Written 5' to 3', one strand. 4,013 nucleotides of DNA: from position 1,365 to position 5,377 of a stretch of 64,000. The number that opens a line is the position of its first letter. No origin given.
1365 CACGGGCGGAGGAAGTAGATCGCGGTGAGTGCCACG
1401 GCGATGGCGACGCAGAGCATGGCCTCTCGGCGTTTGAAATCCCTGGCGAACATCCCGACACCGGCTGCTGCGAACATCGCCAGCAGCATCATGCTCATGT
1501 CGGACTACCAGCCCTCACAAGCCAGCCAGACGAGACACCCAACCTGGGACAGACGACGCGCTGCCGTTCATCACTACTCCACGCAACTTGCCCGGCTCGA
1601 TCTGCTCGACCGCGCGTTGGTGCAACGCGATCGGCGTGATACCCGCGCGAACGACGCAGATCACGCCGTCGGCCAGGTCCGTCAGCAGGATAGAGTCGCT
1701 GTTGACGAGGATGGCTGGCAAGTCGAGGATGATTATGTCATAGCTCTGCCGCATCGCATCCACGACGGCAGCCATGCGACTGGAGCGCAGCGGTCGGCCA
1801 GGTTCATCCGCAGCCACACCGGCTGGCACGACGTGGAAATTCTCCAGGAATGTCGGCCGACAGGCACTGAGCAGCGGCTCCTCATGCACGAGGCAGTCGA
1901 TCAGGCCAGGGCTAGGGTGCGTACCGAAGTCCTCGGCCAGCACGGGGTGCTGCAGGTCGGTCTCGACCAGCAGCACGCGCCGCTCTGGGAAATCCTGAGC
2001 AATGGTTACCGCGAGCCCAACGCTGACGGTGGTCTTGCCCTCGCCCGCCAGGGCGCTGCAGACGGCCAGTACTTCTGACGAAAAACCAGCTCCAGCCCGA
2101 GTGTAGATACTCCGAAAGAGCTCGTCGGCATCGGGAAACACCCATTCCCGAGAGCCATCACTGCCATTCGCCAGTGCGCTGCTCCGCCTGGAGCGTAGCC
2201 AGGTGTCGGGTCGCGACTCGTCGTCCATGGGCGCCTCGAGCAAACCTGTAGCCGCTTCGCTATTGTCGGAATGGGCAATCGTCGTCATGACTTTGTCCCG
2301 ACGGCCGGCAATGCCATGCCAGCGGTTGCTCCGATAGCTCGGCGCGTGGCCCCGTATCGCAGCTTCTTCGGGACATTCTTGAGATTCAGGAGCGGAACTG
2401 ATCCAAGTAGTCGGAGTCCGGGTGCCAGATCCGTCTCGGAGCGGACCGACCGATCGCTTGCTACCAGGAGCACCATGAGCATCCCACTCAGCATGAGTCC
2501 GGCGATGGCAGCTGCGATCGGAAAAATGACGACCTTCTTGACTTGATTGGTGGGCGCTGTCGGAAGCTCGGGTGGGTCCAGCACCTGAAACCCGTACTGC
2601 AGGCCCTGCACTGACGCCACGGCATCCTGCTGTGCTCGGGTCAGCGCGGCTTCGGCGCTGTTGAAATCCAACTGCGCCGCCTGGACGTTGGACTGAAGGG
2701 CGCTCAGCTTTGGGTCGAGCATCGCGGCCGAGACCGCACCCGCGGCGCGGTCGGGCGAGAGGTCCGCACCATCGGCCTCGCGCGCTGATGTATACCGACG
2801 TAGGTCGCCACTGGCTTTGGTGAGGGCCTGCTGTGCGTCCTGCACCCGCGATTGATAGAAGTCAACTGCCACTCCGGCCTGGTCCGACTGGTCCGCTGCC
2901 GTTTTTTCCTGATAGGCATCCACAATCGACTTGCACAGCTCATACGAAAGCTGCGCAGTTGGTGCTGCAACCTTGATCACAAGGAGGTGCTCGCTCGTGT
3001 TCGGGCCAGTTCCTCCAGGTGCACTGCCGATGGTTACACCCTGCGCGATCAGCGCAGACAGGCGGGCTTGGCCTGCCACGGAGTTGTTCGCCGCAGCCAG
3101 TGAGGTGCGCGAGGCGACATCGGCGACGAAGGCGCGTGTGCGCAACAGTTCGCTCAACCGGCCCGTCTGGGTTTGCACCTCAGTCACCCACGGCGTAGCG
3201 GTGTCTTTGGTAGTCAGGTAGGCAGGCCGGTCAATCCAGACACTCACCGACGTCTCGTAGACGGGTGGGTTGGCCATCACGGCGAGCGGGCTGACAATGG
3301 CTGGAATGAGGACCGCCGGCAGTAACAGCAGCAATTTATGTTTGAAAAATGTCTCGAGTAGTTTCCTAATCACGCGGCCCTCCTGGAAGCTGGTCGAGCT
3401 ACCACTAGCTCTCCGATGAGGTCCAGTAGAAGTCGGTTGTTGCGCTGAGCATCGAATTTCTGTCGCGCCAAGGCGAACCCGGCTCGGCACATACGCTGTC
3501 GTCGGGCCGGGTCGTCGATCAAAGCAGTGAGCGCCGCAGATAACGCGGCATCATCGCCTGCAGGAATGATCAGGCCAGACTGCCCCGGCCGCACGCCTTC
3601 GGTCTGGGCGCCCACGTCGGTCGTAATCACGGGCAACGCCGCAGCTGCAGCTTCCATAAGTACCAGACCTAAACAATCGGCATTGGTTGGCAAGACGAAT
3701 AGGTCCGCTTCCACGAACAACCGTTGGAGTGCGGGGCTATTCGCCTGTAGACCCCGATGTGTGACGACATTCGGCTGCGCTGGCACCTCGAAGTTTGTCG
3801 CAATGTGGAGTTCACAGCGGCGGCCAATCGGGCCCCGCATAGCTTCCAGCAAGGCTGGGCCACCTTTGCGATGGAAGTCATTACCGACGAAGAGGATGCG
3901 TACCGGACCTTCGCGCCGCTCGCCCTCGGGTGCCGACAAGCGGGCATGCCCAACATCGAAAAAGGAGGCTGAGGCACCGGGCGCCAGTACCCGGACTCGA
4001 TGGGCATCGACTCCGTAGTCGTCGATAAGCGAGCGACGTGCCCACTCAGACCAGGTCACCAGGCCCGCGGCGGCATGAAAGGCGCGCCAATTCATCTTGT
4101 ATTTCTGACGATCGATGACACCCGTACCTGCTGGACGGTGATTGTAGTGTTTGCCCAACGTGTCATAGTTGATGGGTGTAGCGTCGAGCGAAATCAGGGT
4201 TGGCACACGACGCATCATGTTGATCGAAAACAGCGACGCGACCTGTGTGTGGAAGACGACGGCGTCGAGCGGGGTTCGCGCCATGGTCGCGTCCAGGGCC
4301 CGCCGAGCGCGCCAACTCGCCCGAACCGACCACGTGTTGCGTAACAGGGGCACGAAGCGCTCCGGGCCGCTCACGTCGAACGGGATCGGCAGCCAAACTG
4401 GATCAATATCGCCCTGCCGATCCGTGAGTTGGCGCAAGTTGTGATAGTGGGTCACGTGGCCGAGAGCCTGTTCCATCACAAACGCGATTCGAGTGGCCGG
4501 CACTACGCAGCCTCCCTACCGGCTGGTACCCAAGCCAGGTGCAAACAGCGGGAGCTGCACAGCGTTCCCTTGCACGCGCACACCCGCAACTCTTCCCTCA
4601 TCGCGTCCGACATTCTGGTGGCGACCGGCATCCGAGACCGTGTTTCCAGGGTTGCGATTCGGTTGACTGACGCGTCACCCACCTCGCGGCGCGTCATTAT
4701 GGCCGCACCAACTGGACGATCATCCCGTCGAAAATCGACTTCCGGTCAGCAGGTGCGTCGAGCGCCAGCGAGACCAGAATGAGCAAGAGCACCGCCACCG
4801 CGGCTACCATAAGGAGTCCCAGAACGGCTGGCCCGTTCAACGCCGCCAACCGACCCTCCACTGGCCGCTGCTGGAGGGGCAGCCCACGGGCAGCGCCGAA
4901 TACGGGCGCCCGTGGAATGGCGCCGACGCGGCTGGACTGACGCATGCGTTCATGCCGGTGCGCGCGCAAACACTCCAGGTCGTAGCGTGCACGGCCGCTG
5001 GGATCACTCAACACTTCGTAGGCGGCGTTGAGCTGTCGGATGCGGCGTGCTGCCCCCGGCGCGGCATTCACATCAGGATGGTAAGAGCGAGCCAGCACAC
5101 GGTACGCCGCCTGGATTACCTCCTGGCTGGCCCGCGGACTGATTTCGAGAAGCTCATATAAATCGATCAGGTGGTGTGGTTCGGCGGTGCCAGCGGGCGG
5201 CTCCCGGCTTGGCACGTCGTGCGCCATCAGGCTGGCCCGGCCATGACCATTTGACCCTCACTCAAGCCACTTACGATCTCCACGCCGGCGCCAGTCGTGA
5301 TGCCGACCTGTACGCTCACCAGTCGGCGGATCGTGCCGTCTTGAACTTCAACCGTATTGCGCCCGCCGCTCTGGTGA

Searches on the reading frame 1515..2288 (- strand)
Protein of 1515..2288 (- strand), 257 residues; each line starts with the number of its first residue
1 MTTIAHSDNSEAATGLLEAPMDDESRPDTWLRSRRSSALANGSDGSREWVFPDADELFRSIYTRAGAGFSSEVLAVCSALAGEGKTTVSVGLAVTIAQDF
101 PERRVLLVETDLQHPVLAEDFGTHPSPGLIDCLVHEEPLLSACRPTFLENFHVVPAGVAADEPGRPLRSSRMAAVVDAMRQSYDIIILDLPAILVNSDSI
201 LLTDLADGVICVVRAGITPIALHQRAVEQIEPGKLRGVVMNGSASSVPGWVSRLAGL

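Call 8: search_protein_families(library=pfam, proteins=[window:1515-2288:-])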
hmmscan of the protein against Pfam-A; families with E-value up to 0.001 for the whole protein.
window:1515-2288:- (257 aa): 2 families
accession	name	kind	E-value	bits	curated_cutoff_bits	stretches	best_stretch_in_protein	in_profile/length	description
PF13614.12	AAA_31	-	1.1e-08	35.6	27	1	72-215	2-149/177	AAA domain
PF01656.29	CbiA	-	5.1e-06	26.9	25.4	1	75-184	2-70/125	CobQ/CobB/MinD/ParA nucleotide binding domain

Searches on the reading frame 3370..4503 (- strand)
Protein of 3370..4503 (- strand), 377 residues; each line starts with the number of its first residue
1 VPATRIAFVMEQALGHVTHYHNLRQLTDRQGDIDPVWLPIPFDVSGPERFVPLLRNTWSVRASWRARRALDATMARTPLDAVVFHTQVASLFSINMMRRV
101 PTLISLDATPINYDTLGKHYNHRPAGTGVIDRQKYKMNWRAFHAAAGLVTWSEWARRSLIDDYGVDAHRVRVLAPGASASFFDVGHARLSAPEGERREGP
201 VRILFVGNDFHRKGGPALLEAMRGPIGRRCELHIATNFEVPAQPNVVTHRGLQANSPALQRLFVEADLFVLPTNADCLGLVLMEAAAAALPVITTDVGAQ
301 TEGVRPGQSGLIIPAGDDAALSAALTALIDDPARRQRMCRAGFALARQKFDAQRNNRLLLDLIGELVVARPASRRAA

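Call 8: search_protein_families(library=pfam, proteins=[window:3370-4503:-])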
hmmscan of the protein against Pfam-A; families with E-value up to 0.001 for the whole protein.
window:3370-4503:- (377 aa): 5 families
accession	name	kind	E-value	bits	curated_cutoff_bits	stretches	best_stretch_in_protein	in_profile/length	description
PF00534.26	Glycos_transf_1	-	9.8e-19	68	26.4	1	196-341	11-168/172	Glycosyl transferases group 1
PF13692.12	Glyco_trans_1_4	-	1.5e-18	67.9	27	1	202-331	3-142/142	Glycosyl transferases group 1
PF13439.12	Glyco_transf_4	-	1.5e-06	28.8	28.5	1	51-177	45-166/170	Glycosyltransferase Family 4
PF20706.3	GT4-conflict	-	2.9e-05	23.7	26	1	224-295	239-311/385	Family 4 Glycosyltransferase in conflict systems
PF13524.12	Glyco_trans_1_2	-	5.7e-05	23.5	25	1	258-357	39-140/144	Glycosyl transferase-like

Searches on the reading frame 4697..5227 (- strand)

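Call 8: search_protein_families(library=pfam, proteins=[window:4697-5227:-])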
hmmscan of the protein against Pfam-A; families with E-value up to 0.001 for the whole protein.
window:4697-5227:- (176 aa): 1 family
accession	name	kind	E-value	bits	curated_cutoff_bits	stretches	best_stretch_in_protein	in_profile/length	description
PF00226.36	DnaJ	-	3.7e-20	72.2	27.8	1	22-83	1-63/63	DnaJ domain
